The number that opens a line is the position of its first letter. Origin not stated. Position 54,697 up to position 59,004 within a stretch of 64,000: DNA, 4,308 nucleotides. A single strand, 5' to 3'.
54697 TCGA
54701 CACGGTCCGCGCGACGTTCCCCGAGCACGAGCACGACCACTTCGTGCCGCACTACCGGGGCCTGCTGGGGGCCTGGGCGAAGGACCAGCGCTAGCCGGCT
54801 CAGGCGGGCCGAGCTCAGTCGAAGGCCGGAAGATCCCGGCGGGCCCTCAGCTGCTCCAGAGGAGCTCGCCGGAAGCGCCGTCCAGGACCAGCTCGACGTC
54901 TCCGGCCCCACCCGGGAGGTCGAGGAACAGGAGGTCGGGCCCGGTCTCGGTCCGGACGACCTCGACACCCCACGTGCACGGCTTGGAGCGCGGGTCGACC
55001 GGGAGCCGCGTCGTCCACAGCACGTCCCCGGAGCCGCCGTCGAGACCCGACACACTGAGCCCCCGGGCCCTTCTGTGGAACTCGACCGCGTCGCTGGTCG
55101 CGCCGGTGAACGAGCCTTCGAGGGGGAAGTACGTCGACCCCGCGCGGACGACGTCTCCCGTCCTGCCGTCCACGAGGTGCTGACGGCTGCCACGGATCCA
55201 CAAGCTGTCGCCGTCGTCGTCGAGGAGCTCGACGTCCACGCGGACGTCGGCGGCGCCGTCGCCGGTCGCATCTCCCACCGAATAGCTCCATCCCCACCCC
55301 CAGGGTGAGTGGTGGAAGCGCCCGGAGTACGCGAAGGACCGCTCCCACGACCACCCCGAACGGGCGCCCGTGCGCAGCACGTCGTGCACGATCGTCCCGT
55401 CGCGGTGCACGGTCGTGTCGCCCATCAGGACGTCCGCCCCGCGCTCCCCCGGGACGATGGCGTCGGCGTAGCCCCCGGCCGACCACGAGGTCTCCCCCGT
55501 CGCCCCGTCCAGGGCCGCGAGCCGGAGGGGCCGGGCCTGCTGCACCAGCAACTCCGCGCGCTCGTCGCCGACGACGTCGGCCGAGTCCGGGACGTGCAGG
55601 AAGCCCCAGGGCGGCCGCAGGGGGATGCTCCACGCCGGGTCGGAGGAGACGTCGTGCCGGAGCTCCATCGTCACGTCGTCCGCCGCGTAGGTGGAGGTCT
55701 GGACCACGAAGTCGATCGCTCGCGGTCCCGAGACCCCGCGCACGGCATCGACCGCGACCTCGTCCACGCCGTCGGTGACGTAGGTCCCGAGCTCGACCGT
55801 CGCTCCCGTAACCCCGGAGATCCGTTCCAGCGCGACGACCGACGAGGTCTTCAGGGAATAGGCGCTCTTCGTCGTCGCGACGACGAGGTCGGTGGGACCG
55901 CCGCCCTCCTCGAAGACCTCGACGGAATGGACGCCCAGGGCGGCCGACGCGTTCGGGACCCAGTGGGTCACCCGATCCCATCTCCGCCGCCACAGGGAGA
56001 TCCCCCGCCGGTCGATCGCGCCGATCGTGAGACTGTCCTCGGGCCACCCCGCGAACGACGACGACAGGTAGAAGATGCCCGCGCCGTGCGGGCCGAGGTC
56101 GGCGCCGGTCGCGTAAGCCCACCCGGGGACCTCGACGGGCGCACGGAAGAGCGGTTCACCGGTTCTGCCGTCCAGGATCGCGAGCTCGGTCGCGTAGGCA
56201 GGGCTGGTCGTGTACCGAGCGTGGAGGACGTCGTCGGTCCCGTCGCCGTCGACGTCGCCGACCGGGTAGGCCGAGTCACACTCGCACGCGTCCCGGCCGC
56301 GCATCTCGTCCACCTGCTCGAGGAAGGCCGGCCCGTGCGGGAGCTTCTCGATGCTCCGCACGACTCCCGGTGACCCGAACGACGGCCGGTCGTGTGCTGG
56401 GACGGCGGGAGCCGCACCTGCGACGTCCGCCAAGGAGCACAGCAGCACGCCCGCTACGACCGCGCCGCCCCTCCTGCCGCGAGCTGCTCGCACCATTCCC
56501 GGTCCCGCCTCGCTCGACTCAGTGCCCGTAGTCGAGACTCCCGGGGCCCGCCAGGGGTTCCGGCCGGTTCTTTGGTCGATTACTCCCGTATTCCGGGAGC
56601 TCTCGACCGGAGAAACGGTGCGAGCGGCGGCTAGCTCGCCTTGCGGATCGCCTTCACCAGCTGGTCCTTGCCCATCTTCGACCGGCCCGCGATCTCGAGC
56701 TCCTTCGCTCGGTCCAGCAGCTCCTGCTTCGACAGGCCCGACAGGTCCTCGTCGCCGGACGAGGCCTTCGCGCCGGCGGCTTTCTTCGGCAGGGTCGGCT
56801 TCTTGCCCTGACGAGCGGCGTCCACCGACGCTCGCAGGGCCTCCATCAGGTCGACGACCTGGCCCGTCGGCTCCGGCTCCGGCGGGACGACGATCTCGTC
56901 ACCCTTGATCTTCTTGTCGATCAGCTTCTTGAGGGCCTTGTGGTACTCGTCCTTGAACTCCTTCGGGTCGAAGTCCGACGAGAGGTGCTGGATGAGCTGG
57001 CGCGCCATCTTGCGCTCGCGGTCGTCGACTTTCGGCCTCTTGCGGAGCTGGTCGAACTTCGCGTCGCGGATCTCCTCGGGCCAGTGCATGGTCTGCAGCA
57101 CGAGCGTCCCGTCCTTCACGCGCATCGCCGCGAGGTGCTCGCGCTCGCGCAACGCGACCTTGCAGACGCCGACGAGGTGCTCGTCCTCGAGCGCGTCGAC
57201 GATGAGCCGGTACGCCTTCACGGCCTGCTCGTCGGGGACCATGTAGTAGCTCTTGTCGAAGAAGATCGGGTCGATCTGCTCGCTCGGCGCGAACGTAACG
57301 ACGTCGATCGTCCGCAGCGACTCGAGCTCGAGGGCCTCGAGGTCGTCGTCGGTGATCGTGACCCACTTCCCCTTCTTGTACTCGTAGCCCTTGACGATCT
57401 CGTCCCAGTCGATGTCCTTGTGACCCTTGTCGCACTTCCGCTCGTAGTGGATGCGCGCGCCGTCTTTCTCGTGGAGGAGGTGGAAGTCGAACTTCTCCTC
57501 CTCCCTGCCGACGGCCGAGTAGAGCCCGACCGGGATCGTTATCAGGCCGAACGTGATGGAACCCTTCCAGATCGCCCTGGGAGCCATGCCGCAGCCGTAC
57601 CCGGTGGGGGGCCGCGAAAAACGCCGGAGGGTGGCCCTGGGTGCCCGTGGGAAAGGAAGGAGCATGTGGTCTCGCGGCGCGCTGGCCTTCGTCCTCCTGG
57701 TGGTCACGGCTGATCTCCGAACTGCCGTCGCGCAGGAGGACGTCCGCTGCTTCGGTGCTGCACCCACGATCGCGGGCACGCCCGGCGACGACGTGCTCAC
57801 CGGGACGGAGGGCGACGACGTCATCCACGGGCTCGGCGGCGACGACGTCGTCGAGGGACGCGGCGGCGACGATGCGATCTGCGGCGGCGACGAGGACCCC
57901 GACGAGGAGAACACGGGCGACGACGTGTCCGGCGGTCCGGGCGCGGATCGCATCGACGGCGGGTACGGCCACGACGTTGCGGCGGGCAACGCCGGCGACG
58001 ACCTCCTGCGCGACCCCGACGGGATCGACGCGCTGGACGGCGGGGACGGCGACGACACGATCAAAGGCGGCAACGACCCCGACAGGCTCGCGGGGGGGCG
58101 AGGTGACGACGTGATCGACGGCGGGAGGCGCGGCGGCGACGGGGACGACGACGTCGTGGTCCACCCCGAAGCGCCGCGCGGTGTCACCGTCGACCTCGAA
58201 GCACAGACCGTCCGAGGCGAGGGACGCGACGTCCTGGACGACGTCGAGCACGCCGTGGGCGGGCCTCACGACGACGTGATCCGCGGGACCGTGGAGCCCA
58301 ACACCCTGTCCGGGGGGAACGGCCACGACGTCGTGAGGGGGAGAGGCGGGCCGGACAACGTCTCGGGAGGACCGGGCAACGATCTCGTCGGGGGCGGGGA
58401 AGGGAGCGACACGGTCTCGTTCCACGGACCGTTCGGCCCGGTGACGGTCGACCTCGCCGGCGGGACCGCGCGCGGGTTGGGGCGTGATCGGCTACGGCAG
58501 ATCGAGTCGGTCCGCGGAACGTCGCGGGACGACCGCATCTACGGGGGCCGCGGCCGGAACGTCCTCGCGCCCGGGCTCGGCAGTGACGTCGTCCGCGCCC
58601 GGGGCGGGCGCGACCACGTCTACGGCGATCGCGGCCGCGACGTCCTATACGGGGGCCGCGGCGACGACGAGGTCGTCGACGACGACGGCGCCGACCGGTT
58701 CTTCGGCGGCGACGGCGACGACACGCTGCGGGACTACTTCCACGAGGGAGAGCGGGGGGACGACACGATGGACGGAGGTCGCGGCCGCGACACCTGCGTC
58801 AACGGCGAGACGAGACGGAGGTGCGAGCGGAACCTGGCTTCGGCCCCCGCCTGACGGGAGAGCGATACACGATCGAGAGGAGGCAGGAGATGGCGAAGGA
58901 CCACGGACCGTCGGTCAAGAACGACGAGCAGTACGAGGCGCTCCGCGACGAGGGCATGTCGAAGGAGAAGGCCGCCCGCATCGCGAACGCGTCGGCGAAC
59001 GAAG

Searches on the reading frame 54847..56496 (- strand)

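Call 6: search_protein_families(library=pfam, proteins=[window:54847-56496:-], max_evalue=0.001)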
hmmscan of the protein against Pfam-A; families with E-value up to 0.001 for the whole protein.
window:54847-56496:- (549 aa): 1 family
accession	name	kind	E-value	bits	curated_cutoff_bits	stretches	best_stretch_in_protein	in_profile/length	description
PF13517.12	FG-GAP_3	-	4.1e-05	24.5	26.9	0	387-418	28-59/61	FG-GAP-like repeat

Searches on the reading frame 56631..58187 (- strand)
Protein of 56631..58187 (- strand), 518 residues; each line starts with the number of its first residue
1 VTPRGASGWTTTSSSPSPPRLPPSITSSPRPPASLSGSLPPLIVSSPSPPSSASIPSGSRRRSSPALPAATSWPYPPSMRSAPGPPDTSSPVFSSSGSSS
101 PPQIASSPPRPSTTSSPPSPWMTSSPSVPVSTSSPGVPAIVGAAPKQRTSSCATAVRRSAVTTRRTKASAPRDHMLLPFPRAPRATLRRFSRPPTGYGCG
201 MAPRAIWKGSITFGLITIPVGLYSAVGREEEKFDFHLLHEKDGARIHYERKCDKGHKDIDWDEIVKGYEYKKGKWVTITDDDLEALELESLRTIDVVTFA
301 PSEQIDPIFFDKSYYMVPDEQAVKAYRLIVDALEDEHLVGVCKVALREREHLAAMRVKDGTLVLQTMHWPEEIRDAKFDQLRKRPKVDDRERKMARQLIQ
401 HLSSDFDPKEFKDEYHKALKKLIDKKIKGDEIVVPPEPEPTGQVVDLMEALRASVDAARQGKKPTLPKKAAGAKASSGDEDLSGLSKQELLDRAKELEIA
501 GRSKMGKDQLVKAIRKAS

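Call 6: search_protein_families(library=pfam, proteins=[window:56631-58187:-], max_evalue=0.001)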
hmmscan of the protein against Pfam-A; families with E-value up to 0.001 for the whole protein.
window:56631-58187:- (518 aa): 2 families
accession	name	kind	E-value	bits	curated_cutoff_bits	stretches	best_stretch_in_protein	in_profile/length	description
PF02735.22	Ku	-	2.5e-47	161.7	25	1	213-393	2-189/190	Ku70/Ku80 beta-barrel domain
PF07498.18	Rho_N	-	0.00019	21.8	24.9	1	485-517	5-37/43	Rho termination factor, N-terminal domain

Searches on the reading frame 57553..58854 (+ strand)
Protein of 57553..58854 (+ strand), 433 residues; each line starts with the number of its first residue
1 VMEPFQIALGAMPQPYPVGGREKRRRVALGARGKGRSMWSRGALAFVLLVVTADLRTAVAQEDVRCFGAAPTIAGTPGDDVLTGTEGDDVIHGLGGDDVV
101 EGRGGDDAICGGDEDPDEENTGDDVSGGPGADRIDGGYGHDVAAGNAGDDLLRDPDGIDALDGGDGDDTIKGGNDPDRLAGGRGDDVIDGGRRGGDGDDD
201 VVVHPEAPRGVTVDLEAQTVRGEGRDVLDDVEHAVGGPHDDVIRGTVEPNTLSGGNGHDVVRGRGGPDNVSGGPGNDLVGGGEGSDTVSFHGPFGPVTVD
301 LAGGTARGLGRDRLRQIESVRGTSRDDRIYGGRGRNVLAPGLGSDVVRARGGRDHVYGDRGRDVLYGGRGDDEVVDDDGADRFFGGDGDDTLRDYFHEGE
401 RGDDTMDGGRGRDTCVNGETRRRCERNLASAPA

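Call 51: search_protein_families(library=pfam, proteins=[window:57553-58854:+], max_evalue=0.001)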
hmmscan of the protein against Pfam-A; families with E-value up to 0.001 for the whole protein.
window:57553-58854:+ (433 aa): 1 family
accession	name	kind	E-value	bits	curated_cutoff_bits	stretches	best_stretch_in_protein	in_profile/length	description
PF00353.25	HemolysinCabind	-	3e-38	129.8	23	6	75-107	2-34/36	RTX calcium-binding nonapeptide repeat (4 copies)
